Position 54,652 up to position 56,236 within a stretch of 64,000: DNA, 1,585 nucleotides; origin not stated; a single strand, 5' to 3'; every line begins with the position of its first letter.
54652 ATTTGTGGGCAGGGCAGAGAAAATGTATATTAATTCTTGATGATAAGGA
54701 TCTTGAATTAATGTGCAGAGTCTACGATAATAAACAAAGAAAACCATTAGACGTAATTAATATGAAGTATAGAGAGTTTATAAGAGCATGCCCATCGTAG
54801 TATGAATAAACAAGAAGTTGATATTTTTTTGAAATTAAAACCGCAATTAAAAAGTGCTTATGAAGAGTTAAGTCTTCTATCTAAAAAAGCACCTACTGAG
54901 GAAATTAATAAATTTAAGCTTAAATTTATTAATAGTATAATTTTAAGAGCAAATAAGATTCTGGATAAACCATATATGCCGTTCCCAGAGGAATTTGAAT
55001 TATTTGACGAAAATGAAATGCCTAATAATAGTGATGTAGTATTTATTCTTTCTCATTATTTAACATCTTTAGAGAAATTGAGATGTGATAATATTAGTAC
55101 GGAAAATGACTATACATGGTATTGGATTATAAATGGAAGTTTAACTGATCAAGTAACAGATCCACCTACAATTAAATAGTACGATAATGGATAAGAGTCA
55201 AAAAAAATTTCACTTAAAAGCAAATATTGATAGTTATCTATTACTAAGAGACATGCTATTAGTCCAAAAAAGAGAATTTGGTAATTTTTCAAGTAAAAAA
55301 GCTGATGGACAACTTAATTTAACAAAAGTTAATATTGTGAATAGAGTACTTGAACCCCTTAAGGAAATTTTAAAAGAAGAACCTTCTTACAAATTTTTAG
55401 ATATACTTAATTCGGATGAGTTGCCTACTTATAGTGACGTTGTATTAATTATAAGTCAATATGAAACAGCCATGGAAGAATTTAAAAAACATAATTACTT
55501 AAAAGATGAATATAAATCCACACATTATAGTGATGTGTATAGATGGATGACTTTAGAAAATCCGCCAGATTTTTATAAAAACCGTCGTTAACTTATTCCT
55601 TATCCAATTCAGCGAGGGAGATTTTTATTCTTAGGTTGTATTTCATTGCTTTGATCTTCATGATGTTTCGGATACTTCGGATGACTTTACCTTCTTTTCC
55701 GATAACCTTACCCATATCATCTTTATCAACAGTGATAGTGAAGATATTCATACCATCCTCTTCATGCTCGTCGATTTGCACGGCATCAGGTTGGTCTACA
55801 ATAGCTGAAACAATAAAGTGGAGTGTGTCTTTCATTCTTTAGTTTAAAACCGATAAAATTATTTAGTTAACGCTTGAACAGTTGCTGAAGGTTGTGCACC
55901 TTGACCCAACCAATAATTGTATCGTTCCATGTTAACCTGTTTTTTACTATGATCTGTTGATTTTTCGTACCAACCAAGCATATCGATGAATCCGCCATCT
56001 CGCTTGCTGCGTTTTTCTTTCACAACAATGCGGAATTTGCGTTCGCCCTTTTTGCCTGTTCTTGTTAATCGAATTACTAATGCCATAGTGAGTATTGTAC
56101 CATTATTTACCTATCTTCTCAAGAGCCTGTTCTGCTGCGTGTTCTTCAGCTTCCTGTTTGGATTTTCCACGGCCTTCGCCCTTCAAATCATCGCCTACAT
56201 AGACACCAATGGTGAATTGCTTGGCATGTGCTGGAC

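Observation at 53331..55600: AT-rich three-gene cassette on the opposite strand interrupting the rpsP / KH / trmD ribosomal operon; large PD-(D/E)xK-like protein plus two paralogous small proteins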

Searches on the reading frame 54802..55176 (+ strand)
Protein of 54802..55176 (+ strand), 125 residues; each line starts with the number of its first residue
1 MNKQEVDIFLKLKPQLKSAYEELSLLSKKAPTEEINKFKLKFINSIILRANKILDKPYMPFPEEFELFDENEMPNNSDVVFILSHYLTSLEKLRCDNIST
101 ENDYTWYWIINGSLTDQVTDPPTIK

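Call 3: search_protein_families(library=pfam, proteins=[window:54802-55176:+], max_evalue=1)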
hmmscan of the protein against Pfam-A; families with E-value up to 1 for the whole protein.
window:54802-55176:+ (125 aa): 0 families

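Call 4: search_protein_families(library=padloc, proteins=[window:54802-55176:+], max_evalue=1)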
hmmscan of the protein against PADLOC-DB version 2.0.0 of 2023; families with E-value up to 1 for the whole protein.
window:54802-55176:+ (125 aa): 2 families
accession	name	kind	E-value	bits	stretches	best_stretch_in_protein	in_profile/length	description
PDLC04599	PDC-M36B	-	6.6e-45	150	1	1-123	1-121/125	-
PDLC04600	PDC-M36B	-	6.5e-20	69.1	1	2-109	9-113/117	-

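Call 5: search_protein_families(library=ncbifam, proteins=[window:54802-55176:+], max_evalue=1)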
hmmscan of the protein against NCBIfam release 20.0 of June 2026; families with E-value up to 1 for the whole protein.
window:54802-55176:+ (125 aa): 2 families
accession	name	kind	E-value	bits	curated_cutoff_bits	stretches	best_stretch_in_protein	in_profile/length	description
TIGR04324.1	SpoChoClust_2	subfamily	0.053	13.1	150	1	11-105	30-125/248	sporadic carbohydrate cluster 2OG-Fe(II) oxygenase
NF040676.1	wall_bind_EntB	exception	0.24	9.9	780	1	3-43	118-158/490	cell wall-binding protein EntB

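Call 6: search_protein_families(library=phrogs, proteins=[window:54802-55176:+], max_evalue=1)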
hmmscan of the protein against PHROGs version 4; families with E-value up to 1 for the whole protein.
window:54802-55176:+ (125 aa): 0 families

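Call 30: find_homologous_proteins(query=window:54802-55176:+)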
Query window:54802-55176:+ (125 aa): 376 proteins with E <= 0.001 among 381 candidates; the best 120 are listed.
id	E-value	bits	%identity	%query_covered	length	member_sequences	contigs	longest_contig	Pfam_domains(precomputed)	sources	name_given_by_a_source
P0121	1.8e-76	272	100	100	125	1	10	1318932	-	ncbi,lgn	-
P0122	2.4e-54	201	73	100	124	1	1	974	-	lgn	-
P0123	2.7e-54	200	71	100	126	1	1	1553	-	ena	-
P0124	3.5e-54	200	70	100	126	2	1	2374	-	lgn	-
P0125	3.9e-54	200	73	100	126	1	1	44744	-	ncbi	-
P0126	4.3e-54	200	70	100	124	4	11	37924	-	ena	-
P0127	9.1e-54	199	72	100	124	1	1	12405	-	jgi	jgi:hypothetical protein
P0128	9.5e-54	199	73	100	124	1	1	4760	-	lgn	-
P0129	1.2e-53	198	69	100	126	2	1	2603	-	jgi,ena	-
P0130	1.2e-53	198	70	100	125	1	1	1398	-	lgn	-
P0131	1.5e-53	198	69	100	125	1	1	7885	-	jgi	jgi:hypothetical protein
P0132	1.5e-53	198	72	100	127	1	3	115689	-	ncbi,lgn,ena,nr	ncbi:MAG TPA: hypothetical protein PKA32_00180 [Candidatus Gracilibacteria bacterium]|nr:hypothetica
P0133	1.9e-53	198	70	100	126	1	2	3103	-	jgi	-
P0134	1.9e-53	198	69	100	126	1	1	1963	-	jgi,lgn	jgi:hypothetical protein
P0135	2.4e-53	197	73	100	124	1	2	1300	-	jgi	-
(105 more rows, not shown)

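Call 56: predict_structure(alignment_id=A2)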
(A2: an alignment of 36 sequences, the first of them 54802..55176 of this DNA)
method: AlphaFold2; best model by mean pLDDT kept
length: 125 residues; sequences in the alignment: 36
mean_pLDDT: 90.9   pTM: 0.84
mean pLDDT of the five models: 90.9, 90.1, 89.9, 89.7, 89.4
residues with pLDDT >= 90: 89; 70-90: 34; 50-70: 2; < 50: 0
segments of 3 or more residues with pLDDT < 50: none
pLDDT, mean of each block of 10 residues (from residue 1): 94 95 91 89 93 89 79 88 95 95 91 94 84
secondary structure, 60 per line:
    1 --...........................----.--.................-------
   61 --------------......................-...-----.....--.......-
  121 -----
elements in order: H3-29 H37-53 H76-96 E98-100 E106-110 E113-119

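Call 90: search_solved_structures(query=A2, max_evalue=10)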
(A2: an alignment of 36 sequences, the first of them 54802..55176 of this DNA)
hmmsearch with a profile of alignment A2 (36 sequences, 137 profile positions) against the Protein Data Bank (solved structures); distinct sequences matched with E-value up to 10: 9.
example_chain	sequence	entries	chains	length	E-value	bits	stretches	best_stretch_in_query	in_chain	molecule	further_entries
8d27_A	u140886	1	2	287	0.27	14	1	29-64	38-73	Arginase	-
5ngm_AW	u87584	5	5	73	0.31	13.8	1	9-67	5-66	50S ribosomal protein L29 | Large ribosomal subunit protein uL29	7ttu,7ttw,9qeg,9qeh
6y06_A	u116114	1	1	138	0.36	13.5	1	15-59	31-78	Moevan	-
4wce_V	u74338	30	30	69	0.38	13.5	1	18-67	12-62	50S ribosomal protein L29 | Large ribosomal subunit protein uL29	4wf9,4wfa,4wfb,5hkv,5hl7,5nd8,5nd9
5li0_1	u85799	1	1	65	0.48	13.1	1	19-67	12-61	50S ribosomal protein L29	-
5tcu_LB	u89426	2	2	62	0.51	13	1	20-67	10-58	50S ribosomal protein L29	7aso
6fxc_AW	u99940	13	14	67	0.52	13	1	19-67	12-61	50S ribosomal protein L29 | Large ribosomal subunit protein uL29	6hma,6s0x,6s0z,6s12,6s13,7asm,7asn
5t7v_LB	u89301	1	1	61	0.67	12.7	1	18-64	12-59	50S ribosomal protein L29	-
6wqn_K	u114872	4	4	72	0.82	12.4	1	19-67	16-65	50S ribosomal protein L29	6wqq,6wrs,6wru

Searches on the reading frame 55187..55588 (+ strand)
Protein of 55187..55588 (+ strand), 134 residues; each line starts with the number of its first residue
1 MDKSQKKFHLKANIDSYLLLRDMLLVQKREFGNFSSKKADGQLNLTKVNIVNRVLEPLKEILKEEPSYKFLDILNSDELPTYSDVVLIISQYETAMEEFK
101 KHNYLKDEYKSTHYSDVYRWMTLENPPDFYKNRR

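Call 3: search_protein_families(library=pfam, proteins=[window:55187-55588:+], max_evalue=1)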
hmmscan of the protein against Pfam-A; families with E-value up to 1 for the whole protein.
window:55187-55588:+ (134 aa): 0 families

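Call 4: search_protein_families(library=padloc, proteins=[window:55187-55588:+], max_evalue=1)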
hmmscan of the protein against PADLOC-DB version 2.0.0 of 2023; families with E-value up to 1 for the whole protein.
window:55187-55588:+ (134 aa): 2 families
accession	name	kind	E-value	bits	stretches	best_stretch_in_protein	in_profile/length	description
PDLC04600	PDC-M36B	-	2e-33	112.7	1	5-111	4-110/117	-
PDLC04599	PDC-M36B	-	4.5e-15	53.7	1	13-110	5-103/125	-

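Call 5: search_protein_families(library=ncbifam, proteins=[window:55187-55588:+], max_evalue=1)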
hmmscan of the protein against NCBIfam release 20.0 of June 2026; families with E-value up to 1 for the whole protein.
window:55187-55588:+ (134 aa): 0 families

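Call 6: search_protein_families(library=phrogs, proteins=[window:55187-55588:+], max_evalue=1)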
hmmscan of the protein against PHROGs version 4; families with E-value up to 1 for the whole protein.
window:55187-55588:+ (134 aa): 1 family
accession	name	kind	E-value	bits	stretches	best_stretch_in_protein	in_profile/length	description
phrog_37990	-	tail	0.26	12.2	1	71-96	39-64/80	baseplate wedge subunit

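Call 47: find_homologous_proteins(query=window:55187-55588:+)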
Query window:55187-55588:+ (134 aa): 153 proteins with E <= 0.001 among 164 candidates; the best 120 are listed.
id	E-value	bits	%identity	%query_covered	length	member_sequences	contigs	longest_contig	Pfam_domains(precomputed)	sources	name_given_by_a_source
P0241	9.4e-82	289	100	100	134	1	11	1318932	-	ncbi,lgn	-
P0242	4.0e-42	161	61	99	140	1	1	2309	-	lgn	-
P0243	4.8e-42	161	63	86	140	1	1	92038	-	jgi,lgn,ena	-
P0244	3.0e-41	158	59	99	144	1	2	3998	-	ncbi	-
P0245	3.5e-41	158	63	90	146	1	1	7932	-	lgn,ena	-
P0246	4.4e-41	158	64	90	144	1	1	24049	-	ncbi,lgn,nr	ncbi:MAG: hypothetical protein HGB26_00510 [Desulfobulbaceae bacterium]|nr:hypothetical protein [Des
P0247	7.0e-41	157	58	97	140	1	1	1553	-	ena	-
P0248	1.2e-40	156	62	90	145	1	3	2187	-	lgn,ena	-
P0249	2.2e-40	156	63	90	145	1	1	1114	-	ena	-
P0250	2.9e-40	155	61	90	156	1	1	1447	-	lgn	-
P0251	3.4e-40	155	65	90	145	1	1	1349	-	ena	-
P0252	4.7e-40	154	60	99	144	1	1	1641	-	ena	-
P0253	5.1e-40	154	62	88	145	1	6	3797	-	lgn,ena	-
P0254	5.8e-40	154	64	90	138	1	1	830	-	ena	-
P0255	8.9e-40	154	63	88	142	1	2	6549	-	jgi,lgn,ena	jgi:hypothetical protein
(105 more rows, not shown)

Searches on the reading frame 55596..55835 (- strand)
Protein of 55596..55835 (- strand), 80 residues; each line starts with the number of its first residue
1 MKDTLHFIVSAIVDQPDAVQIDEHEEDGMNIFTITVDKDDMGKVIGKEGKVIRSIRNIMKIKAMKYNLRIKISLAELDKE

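Call 3: search_protein_families(library=pfam, proteins=[window:55596-55835:-], max_evalue=1)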
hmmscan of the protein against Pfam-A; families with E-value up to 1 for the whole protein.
window:55596-55835:- (80 aa): 4 families
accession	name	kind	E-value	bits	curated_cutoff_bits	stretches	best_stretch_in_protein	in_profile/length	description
PF13083.13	KH_KhpA-B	-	5.1e-19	68.4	32.1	1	2-72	1-71/73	KhpA/KhpB, KH domain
PF00013.35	KH_1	-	1.1e-05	25.5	21.5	1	32-57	2-27/66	KH domain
PF07650.23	KH_2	-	0.0084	16.4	22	1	26-62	15-57/78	KH domain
PF13184.12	KH_5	-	0.025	15.1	27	1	33-67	6-48/69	NusA-like KH domain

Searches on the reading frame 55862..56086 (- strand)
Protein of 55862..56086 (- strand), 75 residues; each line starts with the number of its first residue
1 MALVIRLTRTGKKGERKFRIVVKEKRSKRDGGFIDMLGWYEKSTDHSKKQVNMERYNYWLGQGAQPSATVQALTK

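Call 3: search_protein_families(library=pfam, proteins=[window:55862-56086:-], max_evalue=1)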
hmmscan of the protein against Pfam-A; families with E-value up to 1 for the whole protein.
window:55862-56086:- (75 aa): 1 family
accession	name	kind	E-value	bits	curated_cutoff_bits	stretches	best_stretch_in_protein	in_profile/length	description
PF00886.24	Ribosomal_S16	-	3.5e-18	65.7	27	1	9-67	1-62/62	Ribosomal protein S16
